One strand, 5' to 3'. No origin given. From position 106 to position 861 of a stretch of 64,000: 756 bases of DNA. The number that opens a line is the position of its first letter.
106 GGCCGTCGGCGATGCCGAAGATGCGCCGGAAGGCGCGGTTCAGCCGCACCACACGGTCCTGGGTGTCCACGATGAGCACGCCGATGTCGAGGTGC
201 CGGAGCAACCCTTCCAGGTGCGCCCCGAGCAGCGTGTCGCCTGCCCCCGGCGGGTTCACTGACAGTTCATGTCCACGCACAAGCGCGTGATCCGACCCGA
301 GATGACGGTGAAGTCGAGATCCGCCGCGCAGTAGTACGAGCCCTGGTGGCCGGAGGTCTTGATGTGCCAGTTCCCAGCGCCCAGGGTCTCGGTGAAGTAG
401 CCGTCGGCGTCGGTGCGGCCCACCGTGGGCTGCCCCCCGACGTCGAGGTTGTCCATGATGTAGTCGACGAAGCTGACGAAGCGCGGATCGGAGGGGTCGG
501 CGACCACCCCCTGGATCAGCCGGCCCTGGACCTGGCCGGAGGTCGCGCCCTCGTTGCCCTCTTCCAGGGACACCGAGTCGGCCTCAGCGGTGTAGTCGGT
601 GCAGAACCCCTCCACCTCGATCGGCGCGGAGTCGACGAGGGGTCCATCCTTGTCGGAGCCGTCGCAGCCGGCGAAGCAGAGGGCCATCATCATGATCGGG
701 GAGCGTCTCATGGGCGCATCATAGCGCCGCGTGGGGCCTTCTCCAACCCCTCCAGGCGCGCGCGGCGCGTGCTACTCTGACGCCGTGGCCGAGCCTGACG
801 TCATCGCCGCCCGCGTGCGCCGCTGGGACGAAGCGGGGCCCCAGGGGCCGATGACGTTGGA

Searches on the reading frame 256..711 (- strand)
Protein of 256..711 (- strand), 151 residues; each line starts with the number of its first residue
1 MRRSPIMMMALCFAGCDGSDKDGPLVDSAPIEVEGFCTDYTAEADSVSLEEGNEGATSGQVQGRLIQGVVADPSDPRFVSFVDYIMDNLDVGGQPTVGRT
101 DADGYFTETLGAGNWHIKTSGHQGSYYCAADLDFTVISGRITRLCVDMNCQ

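Call 4: search_protein_families(library=pfam, proteins=[window:256-711:-], max_evalue=0.01)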
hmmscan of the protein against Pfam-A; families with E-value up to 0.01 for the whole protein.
window:256-711:- (151 aa): 0 families

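Call 5: search_protein_families(library=ncbifam, proteins=[window:256-711:-], max_evalue=0.01)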
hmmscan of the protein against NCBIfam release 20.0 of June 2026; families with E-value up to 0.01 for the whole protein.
window:256-711:- (151 aa): 0 families

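Call 34: search_protein_families(library=pfam, proteins=[window:256-711:-], max_evalue=5)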
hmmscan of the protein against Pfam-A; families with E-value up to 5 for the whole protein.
window:256-711:- (151 aa): 0 families

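Call 73: search_solved_structures(query=A4, max_evalue=10, show_alignments=2)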
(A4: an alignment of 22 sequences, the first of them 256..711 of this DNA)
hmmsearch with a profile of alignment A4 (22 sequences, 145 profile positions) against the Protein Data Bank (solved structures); distinct sequences matched with E-value up to 10: 0.

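Call 74: search_protein_families(library=pfam, alignment_id=A4, max_evalue=1)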
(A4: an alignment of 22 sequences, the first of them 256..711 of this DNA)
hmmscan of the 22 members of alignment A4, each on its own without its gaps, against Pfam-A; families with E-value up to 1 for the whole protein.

A. member 1, window:256-711:- (151 aa): 0 families

B. families by the number of members that match (of 22 scanned): 4 families
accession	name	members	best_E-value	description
PF13620.12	CarboxypepD_reg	5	0.0027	Carboxypeptidase regulatory-like domain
PF14543.11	TAXi_N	1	0.013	Xylanase inhibitor N-terminal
PF04060.18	FeS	1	0.079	Putative Fe-S cluster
PF12866.13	DUF3823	1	0.21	Protein of unknown function (DUF3823) N-terminal domain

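Call 75: find_homologous_proteins(query=A4, max_evalue=0.001)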
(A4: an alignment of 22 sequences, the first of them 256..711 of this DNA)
Query A4 (22 sequences) (151 aa, profile of the alignment): 48 proteins with E <= 0.001 among 7601 candidates.
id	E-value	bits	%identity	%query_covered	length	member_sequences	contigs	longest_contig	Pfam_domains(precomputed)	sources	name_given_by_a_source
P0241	1.1e-51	193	37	82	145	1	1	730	-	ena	-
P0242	4.0e-51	191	39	76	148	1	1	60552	-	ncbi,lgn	-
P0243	4.7e-51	190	34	97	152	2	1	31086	-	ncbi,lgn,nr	ncbi:MAG: hypothetical protein Q8P41_27470 [Pseudomonadota bacterium]|nr:hypothetical protein [Pseud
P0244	7.7e-51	190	32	96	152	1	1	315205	-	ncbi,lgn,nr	ncbi:MAG: hypothetical protein Q8P18_18575 [Pseudomonadota bacterium]|nr:hypothetical protein [Pseud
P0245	3.8e-50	188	34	97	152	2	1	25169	-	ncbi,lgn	ncbi:MAG: hypothetical protein V4850_35360 [Myxococcota bacterium]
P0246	1.7e-49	185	35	76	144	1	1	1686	-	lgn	-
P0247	1.7e-49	185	35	99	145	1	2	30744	-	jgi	jgi:hypothetical protein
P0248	2.5e-49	185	40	66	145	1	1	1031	-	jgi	jgi:hypothetical protein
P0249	2.6e-49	185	33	97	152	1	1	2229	-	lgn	-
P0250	3.0e-49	185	38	82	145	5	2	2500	-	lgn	-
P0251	4.1e-49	184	33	85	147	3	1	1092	-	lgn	-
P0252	4.3e-49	184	36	82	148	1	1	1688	-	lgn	-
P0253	4.7e-49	184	37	91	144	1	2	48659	-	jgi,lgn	jgi:hypothetical protein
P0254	3.0e-48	181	34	78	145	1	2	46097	-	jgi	jgi:hypothetical protein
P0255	3.4e-48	181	34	96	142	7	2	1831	-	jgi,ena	-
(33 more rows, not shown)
